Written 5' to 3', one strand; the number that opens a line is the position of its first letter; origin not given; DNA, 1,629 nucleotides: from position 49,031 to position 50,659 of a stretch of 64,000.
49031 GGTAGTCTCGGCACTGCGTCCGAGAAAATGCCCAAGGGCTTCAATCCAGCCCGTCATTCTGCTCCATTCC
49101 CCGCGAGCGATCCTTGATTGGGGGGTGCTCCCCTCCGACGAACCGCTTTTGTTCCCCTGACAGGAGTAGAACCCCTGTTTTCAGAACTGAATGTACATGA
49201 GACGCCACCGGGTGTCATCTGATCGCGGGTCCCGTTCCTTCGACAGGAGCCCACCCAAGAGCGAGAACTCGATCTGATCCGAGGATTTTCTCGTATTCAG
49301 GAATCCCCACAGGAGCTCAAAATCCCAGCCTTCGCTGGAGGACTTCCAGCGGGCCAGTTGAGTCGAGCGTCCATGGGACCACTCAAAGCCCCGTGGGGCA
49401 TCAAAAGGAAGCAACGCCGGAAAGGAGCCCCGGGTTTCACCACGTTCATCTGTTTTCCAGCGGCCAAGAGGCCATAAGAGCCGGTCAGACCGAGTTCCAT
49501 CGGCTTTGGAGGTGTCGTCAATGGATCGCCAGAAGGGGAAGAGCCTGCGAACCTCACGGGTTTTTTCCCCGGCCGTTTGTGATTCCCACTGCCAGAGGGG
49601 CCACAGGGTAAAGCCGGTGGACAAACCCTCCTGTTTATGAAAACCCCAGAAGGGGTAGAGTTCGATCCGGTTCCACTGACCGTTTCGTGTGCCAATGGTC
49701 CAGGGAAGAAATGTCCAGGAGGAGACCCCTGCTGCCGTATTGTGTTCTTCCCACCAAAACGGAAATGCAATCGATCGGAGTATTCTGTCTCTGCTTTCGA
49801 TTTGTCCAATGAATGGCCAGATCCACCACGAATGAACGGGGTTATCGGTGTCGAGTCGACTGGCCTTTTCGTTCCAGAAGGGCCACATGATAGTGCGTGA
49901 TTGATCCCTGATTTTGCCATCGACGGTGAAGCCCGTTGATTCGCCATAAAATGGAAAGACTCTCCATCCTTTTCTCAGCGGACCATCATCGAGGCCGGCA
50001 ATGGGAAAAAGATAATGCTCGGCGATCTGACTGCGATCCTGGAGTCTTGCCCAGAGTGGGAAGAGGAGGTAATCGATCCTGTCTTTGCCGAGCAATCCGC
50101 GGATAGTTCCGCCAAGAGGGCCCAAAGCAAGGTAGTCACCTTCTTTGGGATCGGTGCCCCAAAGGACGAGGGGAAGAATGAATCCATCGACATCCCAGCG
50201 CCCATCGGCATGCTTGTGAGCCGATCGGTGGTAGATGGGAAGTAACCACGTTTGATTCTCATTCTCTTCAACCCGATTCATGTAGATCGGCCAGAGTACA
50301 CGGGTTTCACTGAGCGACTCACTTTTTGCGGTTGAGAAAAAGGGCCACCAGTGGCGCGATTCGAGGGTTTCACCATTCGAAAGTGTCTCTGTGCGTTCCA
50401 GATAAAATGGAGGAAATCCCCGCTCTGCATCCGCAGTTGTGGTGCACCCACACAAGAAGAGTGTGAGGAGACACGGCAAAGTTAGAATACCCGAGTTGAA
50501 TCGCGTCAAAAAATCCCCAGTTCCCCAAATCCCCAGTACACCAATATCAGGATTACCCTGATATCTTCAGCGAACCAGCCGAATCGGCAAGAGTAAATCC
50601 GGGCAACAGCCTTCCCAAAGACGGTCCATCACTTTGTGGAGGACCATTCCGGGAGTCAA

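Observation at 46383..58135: Tightly packed co-directional cluster: FHA-GAF kinase, non-DNA-binding response regulator, 1636-aa propeller/TPR/CBM9-like protein, aromatic-Pro-repeat lipoprotein, and MlaE/F/D without MlaA/B/C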

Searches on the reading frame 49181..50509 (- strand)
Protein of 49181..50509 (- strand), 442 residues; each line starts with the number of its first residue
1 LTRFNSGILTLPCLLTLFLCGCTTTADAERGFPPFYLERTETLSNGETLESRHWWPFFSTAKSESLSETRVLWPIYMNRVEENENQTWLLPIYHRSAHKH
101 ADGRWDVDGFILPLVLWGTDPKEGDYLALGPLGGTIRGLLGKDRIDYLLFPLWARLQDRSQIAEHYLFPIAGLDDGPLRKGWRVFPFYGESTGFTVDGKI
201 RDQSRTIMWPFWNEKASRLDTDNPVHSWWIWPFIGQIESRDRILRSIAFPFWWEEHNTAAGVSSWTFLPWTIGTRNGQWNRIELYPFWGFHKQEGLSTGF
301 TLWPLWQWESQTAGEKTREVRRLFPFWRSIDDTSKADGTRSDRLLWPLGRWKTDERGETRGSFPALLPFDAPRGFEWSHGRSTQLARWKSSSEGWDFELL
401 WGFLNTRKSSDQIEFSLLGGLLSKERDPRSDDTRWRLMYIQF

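Call 4: search_protein_families(library=pfam, proteins=[window:49181-50509:-], max_evalue=0.01)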
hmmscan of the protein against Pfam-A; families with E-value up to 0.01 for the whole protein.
window:49181-50509:- (442 aa): 0 families

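Call 5: search_protein_families(library=ncbifam, proteins=[window:49181-50509:-], max_evalue=0.01)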
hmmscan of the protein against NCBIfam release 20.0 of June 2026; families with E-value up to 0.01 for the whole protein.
window:49181-50509:- (442 aa): 0 families
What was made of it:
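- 49181..50509 (-): Protein X: a 442-aa lipoprotein (lipobox LFLCGC), 7.2% Trp, all-beta hairpin repeat with 16 aromatic-Pro-aromatic turns. It is the conserved fourth component of the transporter. No Pfam or NCBIfam hit (calls 4, 5).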

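Call 6: find_homologous_proteins(query=window:49181-50509:-)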
Query window:49181-50509:- (442 aa): 61 proteins with E <= 0.001 among 5575 candidates.
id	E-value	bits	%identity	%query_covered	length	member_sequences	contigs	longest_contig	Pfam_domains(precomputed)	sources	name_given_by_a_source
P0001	0.0e+0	1025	97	100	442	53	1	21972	-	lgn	-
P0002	4.0e-258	875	80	100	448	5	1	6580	-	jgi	jgi:hypothetical protein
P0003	1.0e-237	808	75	98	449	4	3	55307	-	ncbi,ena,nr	ncbi:MAG: hypothetical protein CBC13_05605 [Planctomycetia bacterium TMED53]|nr:MAG: hypothetical pr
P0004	1.5e-215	735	69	97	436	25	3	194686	-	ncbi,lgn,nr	ncbi:MAG: hypothetical protein H8E43_03330 [Planctomycetia bacterium]|nr:hypothetical protein [Planc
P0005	1.2e-173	597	57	96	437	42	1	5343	-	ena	-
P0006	1.7e-173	596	57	97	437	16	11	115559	-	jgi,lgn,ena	-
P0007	1.3e-172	593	57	98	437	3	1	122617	-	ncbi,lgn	-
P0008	3.6e-172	592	56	96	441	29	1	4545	-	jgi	-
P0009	1.9e-170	586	55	98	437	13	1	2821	-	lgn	-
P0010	4.6e-169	582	55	98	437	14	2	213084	-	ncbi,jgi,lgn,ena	jgi:hypothetical protein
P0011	3.1e-113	397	55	68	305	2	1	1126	-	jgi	-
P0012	5.9e-99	350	41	95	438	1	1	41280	-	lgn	-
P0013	9.9e-63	231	34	96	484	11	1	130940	-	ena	-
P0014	1.3e-33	135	27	98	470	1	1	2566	-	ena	-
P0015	1.2e-28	118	31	89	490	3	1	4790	-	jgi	jgi:hypothetical protein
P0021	2.7e-22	97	27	90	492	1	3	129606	-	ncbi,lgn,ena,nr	ncbi:MAG TPA: hypothetical protein PKE55_04290 [Kiritimatiellia bacterium]|nr:hypothetical protein [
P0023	2.2e-21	94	29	68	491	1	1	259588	-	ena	-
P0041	2.2e-14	71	26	71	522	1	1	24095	-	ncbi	ncbi:MAG: hypothetical protein ACHQ7N_03085 [Candidatus Methylomirabilales bacterium]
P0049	3.1e-9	54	23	84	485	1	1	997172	-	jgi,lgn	-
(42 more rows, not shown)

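Call 7: find_encoding_contigs(protein=P0010, flank=10000, max_places=1)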
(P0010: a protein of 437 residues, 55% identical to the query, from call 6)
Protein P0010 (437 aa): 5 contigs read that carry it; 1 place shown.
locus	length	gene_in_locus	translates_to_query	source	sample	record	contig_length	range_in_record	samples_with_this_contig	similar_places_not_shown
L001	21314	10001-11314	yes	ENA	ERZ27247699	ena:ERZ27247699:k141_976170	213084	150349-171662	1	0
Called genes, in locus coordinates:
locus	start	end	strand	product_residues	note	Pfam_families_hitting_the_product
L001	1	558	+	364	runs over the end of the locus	PF01479:S4, PF00849:PseudoU_synth_2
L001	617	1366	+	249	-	PF01012:ETF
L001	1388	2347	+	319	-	PF01012:ETF, PF00766:ETF_alpha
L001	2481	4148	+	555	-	PF16697:Yop-YscD_cpl, PF00498:FHA, PF00512:HisKA, PF02518:HATPase_c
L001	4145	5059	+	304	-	PF00072:Response_reg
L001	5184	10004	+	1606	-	PF01011:PQQ (faint), PF13360:PQQ_2, PF25293:Beta-prop_EMC1_N (faint), PF13570:Beta-prop_ACSF4 (weak), PF13360:PQQ_2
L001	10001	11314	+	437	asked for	-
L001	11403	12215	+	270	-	PF02405:MlaE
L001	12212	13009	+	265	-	PF00005:ABC_tran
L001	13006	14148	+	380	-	PF02470:MlaD, PF28544:Helical_needle (faint)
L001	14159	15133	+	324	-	PF01699:Na_Ca_ex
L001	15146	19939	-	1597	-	PF21075:GDH_ACT1, PF21079:GDH_HM2, PF21077:GDH_ACT3, PF21078:GDH_HM3, PF00208:ELFV_dehydrog (faint), PF05088:Bac_GDH_CD, PF21074:GDH_C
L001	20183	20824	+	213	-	-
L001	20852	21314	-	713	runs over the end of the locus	PF07607:DUF1570 (weak)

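Call 8: find_encoding_contigs(protein=P0013, flank=10000, max_places=1)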
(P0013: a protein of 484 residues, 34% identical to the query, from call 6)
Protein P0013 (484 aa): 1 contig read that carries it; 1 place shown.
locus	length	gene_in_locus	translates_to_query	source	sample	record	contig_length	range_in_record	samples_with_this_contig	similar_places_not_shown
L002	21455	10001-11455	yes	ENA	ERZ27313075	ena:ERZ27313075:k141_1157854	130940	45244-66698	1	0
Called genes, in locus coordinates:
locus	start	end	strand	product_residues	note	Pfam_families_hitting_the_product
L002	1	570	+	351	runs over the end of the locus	PF01479:S4, PF00849:PseudoU_synth_2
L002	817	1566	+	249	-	PF01012:ETF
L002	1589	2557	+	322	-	PF01012:ETF, PF00766:ETF_alpha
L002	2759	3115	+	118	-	-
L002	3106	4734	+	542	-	PF16697:Yop-YscD_cpl, PF00498:FHA, PF00512:HisKA, PF02518:HATPase_c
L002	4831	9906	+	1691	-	PF13360:PQQ_2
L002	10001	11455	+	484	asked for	-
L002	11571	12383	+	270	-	PF02405:MlaE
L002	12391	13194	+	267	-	PF00005:ABC_tran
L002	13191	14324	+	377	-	PF02470:MlaD, PF28544:Helical_needle (faint)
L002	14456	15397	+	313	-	PF01699:Na_Ca_ex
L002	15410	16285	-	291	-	PF01545:Cation_efflux, PF16916:ZT_dimer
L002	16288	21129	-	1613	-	PF21075:GDH_ACT1, PF21073:GDH_HM1 (weak), PF21076:GDH_ACT2 (weak), PF21079:GDH_HM2 (weak), PF21077:GDH_ACT3, PF21078:GDH_HM3, PF05088:Bac_GDH_CD, PF21074:GDH_C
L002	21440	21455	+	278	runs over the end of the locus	-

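Call 9: find_encoding_contigs(protein=P0021, flank=10000, max_places=1)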
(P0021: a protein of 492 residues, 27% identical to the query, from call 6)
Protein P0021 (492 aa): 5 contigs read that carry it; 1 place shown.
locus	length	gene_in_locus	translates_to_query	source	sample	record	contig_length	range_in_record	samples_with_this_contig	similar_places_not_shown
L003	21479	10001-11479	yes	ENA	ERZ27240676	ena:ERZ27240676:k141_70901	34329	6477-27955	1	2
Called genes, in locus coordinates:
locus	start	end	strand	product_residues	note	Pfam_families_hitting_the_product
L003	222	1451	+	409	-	PF00926:DHBP_synthase, PF00925:GTP_cyclohydro2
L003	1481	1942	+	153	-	PF00885:DMRL_synthase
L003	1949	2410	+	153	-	PF01029:NusB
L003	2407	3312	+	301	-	PF06414:Zeta_toxin (weak), PF00448:SRP54, PF01656:CbiA (faint), PF13401:AAA_22 (weak), PF13604:AAA_30 (weak)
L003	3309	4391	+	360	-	PF00383:dCMP_cyt_deam_1, PF14437:MafB19-deam, PF01872:RibD_C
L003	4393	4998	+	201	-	PF00677:Lum_binding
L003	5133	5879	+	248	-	PF00753:Lactamase_B, PF12706:Lactamase_B_2 (weak), PF00753:Lactamase_B, PF16123:HAGH_C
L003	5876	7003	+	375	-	PF01594:AI-2E_transport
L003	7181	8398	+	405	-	PF00132:Hexapep (faint)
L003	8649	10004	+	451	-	PF02878:PGM_PMM_I, PF02879:PGM_PMM_II, PF02880:PGM_PMM_III, PF00408:PGM_PMM_IV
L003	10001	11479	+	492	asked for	-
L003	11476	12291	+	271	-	PF02405:MlaE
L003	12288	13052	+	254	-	PF00005:ABC_tran, PF13304:AAA_21 (faint)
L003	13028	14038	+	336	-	PF02470:MlaD, PF28544:Helical_needle (weak)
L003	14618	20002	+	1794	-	PF00109:ketoacyl-synt, PF02801:Ketoacyl-synt_C, PF16197:KAsynt_C_assoc, PF00698:Acyl_transf_1, PF00550:PP-binding (weak), PF08659:KR, PF00106:adh_short, PF13561:adh_short_C2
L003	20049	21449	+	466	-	PF00109:ketoacyl-synt, PF02801:Ketoacyl-synt_C, PF16197:KAsynt_C_assoc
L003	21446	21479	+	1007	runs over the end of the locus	PF00698:Acyl_transf_1, PF14765:PS-DH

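Call 11: find_encoding_contigs(protein=P0041, flank=8000, max_places=1)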
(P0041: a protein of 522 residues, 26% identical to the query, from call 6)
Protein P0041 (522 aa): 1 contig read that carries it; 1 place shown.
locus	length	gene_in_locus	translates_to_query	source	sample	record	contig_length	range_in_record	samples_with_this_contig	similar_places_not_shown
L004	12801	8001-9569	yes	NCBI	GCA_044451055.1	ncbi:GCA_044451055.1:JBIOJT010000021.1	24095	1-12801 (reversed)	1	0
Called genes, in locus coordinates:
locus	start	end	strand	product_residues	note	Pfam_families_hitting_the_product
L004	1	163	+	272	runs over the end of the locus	-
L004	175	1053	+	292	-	PF00288:GHMP_kinases_N, PF08544:GHMP_kinases_C (weak)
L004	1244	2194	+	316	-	PF13793:Pribosyltran_N, PF00156:Pribosyltran, PF14572:Pribosyl_synth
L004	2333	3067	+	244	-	PF01386:Ribosomal_L25p, PF14693:Ribosomal_TL5_C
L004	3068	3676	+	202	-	PF01195:Pept_tRNA_hydro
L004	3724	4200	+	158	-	PF01250:Ribosomal_S6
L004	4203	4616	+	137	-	PF00436:SSB, PF22657:SSB_1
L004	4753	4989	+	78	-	PF01084:Ribosomal_S18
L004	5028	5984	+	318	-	PF09991:DUF2232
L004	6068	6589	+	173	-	PF01281:Ribosomal_L9_N, PF03948:Ribosomal_L9_C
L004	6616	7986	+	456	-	PF00772:DnaB, PF13481:AAA_25, PF03796:DnaB_C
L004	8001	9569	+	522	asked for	-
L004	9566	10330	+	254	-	PF02405:MlaE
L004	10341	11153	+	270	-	PF00005:ABC_tran, PF13304:AAA_21 (faint)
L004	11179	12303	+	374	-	PF02470:MlaD, PF28544:Helical_needle (weak)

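Call 12: find_encoding_contigs(protein=P0049, flank=8000, max_places=1)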
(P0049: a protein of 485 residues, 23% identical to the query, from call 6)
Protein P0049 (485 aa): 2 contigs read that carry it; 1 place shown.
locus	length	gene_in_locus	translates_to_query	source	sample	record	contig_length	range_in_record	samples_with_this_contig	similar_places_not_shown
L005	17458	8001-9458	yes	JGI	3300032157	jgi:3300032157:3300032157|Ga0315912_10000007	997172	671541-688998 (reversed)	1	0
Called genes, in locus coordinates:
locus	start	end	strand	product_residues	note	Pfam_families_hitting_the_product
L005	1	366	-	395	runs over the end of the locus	PF00482:T2SSF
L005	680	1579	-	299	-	PF02624:YcaO (faint)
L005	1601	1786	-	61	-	-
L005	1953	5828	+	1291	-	PF07494:Reg_prop (faint), PF24421:Ig_J (weak), PF00512:HisKA, PF02518:HATPase_c, PF00072:Response_reg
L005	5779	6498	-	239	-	PF00072:Response_reg, PF00196:GerE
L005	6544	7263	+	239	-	PF04452:Methyltrans_RNA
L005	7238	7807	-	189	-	PF03602:Cons_hypoth95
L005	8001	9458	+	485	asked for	-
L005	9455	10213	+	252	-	PF02405:MlaE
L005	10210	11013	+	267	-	PF00005:ABC_tran, PF13304:AAA_21 (faint)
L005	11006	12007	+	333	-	PF02470:MlaD, PF28544:Helical_needle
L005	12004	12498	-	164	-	-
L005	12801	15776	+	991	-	PF07715:Plug, PF00593:TonB_dep_Rec_b-barrel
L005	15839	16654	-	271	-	PF00072:Response_reg, PF04397:LytTR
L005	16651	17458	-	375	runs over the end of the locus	PF06580:His_kinase, PF02518:HATPase_c (faint)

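Call 13: find_encoding_contigs(protein=P0023, flank=8000, max_places=1)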
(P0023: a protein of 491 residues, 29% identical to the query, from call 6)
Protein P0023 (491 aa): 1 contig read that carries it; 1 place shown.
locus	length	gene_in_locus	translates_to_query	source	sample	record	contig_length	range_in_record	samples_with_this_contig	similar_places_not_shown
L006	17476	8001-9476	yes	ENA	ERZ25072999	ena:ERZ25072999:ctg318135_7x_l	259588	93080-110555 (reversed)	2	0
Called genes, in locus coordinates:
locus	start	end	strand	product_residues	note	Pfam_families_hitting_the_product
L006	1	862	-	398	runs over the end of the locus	PF01264:Chorismate_synt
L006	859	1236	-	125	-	PF00072:Response_reg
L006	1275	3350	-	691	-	PF00488:MutS_V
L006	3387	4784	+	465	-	PF00291:PALP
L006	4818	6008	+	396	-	PF01053:Cys_Met_Meta_PP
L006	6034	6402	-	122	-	PF18291:HU-HIG, PF00216:Bac_DNA_binding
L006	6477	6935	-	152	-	PF02580:Tyr_Deacylase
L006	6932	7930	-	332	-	PF13428:TPR_14 (faint)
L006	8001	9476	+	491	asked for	-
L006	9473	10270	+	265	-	PF02405:MlaE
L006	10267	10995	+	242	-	PF00005:ABC_tran, PF13304:AAA_21 (faint)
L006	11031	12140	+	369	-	PF02470:MlaD, PF28544:Helical_needle (faint)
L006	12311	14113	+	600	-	PF00009:GTP_EFTU, PF01926:MMR_HSR1 (weak), PF03144:GTP_EFTU_D2 (weak), PF00679:EFG_C, PF21018:BipA_C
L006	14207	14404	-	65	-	-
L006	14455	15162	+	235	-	PF00535:Glycos_transf_2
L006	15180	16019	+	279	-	PF02163:Peptidase_M50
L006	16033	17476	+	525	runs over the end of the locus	PF02771:Acyl-CoA_dh_N, PF02770:Acyl-CoA_dh_M, PF00441:Acyl-CoA_dh_1, PF08028:Acyl-CoA_dh_2, PF22924:ACOX_C_alpha1 (weak)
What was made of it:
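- Gene order (X first, often overlapping mlaE by 4 nt; calls 9, 11-13) is compatible with co-production for assembly.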

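Call 24: predict_structure(alignment_id=A1)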
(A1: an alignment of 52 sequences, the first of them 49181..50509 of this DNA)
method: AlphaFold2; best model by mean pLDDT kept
length: 442 residues; sequences in the alignment: 52
mean_pLDDT: 93.1   pTM: 0.79
mean pLDDT of the five models: 93.1, 92.9, 92.1, 92.0, 91.7
residues with pLDDT >= 90: 360; 70-90: 67; 50-70: 13; < 50: 2
segments of 3 or more residues with pLDDT < 50: none
pLDDT, mean of each block of 10 residues (from residue 1): 60 71 72 88 93 93 97 95 97 97 97 96 96 95 96 97 97 98 98 98 97 98 98 97 96 97 95 94 97 97 98 98 98 97 98 97 94 83 93 96 92 88 87 85 85
secondary structure, 60 per line:
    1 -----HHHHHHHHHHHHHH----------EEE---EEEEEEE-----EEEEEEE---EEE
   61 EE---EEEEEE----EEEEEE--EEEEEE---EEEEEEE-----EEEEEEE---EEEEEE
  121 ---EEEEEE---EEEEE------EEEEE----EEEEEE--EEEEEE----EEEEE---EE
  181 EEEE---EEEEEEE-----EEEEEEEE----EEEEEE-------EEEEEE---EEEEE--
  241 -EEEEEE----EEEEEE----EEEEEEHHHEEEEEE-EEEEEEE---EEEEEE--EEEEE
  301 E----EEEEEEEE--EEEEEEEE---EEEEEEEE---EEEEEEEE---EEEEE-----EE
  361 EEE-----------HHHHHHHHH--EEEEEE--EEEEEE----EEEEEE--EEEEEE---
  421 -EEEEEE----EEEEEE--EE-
elements in order: H6-19 E30-32 E36-42 E48-54 E58-62 E66-71 E76-81 E84-89 E93-99 E105-111 E115-120 E124-129 E133-137 E144-148 E153-158 E161-166 E171-175 E179-184 E188-194 E200-207 E212-217 E225-230 E234-238 E242-247 E252-257 E262-267 E271-276 E278-284 E288-293 E296-301 E306-313 E316-323 E327-334 E338-345 E349-353 E359-363 H375-383 E386-391 E394-399 E404-409 E412-417 E422-427 E432-437
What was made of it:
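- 49181..50509 (-): AF2 pLDDT 93, pTM 0.79 (call 24).
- Checked: The predicted strands are 5-8 residues long (call 24), too short for an outer-membrane barrel.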

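Call 26: fold_search(model_id=the predicted structure, library=pdb)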
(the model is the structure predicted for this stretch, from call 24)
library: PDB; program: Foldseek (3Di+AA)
matches with E <= 10: 898; with E <= 0.001: 24
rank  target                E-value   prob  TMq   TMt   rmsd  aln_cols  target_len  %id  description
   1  8bbf_A                1.3e-05  0.99  0.15  0.10  27.1       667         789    5  Structure of the IFT-A complex; IFT-A1 module (released 2022-12-07)
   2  8bbf_B                1.9e-05  0.99  0.14  0.07  25.6       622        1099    6  Structure of the IFT-A complex; IFT-A1 module (released 2022-12-07)
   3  8r51_A                3.9e-05  0.98  0.14  0.06  29.9       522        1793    8  Mouse teneurin-3 non-compact subunit - A1B1 isoform (released 2024-05-08)
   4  5gje_A                3.9e-05  0.82  0.10  0.08  26.6       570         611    7  Three-dimensional reconstruction of human LRP6 ectodomain complexed with Dkk1 (released 2017-01-18)
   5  4dg6_A                3.9e-05  0.82  0.10  0.08  26.6       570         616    7  Crystal structure of domains 1 and 2 of LRP6 (released 2012-06-13)
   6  8bd7_S                1.1e-04  0.93  0.13  0.07  27.1       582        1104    8  IFTB1 subcomplex of anterograde Intraflagellar transport trains (Chlamydomonas reinhardtii) (released 2023-01-11)
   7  8fh3_B                2.1e-04  0.89  0.12  0.07  25.0       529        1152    8  Human IFT-A complex structures provide molecular insights into ciliary transport (released 2023-02-22)
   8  8bbg_B                2.2e-04  0.92  0.12  0.05  23.2       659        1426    5  Structure of the IFT-A complex; anterograde IFT-A train model (released 2022-12-21)
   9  9ijj_x                2.3e-04  1.00  0.20  0.09  19.9       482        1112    9  In situ structure of the central apparatus in mouse sperm axoneme. (released 2025-06-04)
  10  3cka_A                2.5e-04  0.97  0.12  0.16  29.2       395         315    7  The crystal structure of OspA mutant (released 2009-03-17)
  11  9g41_A                2.7e-04  0.94  0.15  0.07  29.8       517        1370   10  Mouse Teneurin2 dimer variant A0B1 (released 2026-01-21)
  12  5ys7                  2.9e-04  0.95  0.11  0.14  28.5       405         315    7  Crystal structure of an OspA mutant (released 2018-11-14)
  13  8jx8_A                3.1e-04  0.72  0.11  0.05  30.4       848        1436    6  rat megalin head (released 2024-06-19)
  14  2fkg                  3.3e-04  1.00  0.15  0.19  26.5       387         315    7  The Crystal Structure of Engineered OspA (released 2006-11-21)
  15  7d4i_B2               5.2e-04  0.66  0.10  0.07  22.5       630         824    6  Cryo-EM structure of 90S small ribosomal precursors complex with the DEAH-box RNA helicase Dhr1 (State F) (released 2021-10-06)
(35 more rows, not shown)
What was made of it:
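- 49181..50509 (-): Foldseek TM-score at most 0.2 (call 26).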

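Call 33: find_related_loci(query=A4, collection=genome_contigs, flank=10000)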
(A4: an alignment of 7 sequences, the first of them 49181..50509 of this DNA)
Query A4 (442 aa) in genome_contigs; peptide patterns used: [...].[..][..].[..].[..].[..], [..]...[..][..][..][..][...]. (x = any residue, [..] = any of these).
74 stretches matched a pattern; 25 encode a relative of the query (tblastn E <= 1e-3); 25 distinct loci.
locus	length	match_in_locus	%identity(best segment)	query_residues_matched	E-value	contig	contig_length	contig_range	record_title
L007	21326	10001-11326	97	1-442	0e+0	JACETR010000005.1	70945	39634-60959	MAG: Planctomycetota bacterium isolate MCMED-G47 Planctomycetes-MCMED-G47-C5, whole genome shotgun sequence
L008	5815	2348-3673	90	1-442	0e+0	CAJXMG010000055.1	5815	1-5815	TPA_asm: uncultured bacterium isolate SRR4030075_bin.46_MetaBAT_v2.12.1_MAG genome assembly, contig: NODE_6913_length_58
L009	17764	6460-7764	75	8-442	0e+0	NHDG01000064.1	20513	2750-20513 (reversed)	MAG: Planctomycetia bacterium TMED53 MHASMcontig_1089422, whole genome shotgun sequence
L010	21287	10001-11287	69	14-442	0e+0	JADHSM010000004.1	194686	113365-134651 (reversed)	MAG: Planctomycetota bacterium isolate BS30m-G49 BS307-30m-C31, whole genome shotgun sequence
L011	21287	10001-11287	69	14-442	0e+0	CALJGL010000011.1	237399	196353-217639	MAG: uncultured bacterium isolate S2_Bin_METABAT__259_1 genome assembly, contig: c_000001216757, whole genome shotgun se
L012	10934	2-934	96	132-442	0e+0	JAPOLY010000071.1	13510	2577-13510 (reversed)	MAG: bacterium isolate bin129 k141_764194_length_13510_cov_22.0599, whole genome shotgun sequence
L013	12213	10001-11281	57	15-440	6e-173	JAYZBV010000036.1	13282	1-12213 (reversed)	MAG: Planctomycetota bacterium isolate XB_MAG1214 DB_MAG1214_0036, whole genome shotgun sequence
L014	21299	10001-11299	57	8-440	8e-164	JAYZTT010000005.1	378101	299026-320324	MAG: Planctomycetota bacterium isolate XB_MAG50 DB_MAG50_0005, whole genome shotgun sequence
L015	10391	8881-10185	55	8-442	6e-161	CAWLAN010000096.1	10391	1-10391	MAG: Planctomycetes bacterium UBA1146 isolate CB6_Bottom.63 genome assembly, contig: Ga0310122_10003195, whole genome sh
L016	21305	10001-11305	55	8-442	3e-160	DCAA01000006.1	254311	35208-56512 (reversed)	MAG TPA_asm: Planctomycetes bacterium UBA1146 UBA1146_contig_4814, whole genome shotgun sequence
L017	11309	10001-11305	54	8-442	2e-159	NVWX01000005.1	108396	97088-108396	MAG: Dehalococcoidia bacterium isolate NORP26 Contig_sourceCTD_39, whole genome shotgun sequence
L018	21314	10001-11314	55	7-442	4e-157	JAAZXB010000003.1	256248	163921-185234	MAG: Planctomycetota bacterium isolate bin110s NODE_3_length_256248_cov_16.728705, whole genome shotgun sequence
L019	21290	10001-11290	57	13-442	1e-156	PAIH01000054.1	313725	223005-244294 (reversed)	MAG: Planctomycetota bacterium isolate NAT2 100266, whole genome shotgun sequence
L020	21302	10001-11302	56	3-440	1e-171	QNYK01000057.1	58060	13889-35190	MAG: Bacillota bacterium isolate MAG 7 Ga0232646_1000085, whole genome shotgun sequence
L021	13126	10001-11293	55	13-442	7e-156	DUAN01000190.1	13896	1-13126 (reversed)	MAG TPA_asm: Planctomycetota bacterium isolate UWMA-0276 NODE_5802_length_13896_cov_0.674422, whole genome shotgun seque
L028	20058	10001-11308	35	21-442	1e-72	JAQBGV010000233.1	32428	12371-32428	MAG: Planctomycetota bacterium isolate MAG_451_bin-10 451_bin-10_ctg-233, whole genome shotgun sequence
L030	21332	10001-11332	33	3-442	9e-62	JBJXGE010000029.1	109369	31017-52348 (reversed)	MAG: Planctomycetota bacterium isolate F1F2.bin.342 k127_3277983, whole genome shotgun sequence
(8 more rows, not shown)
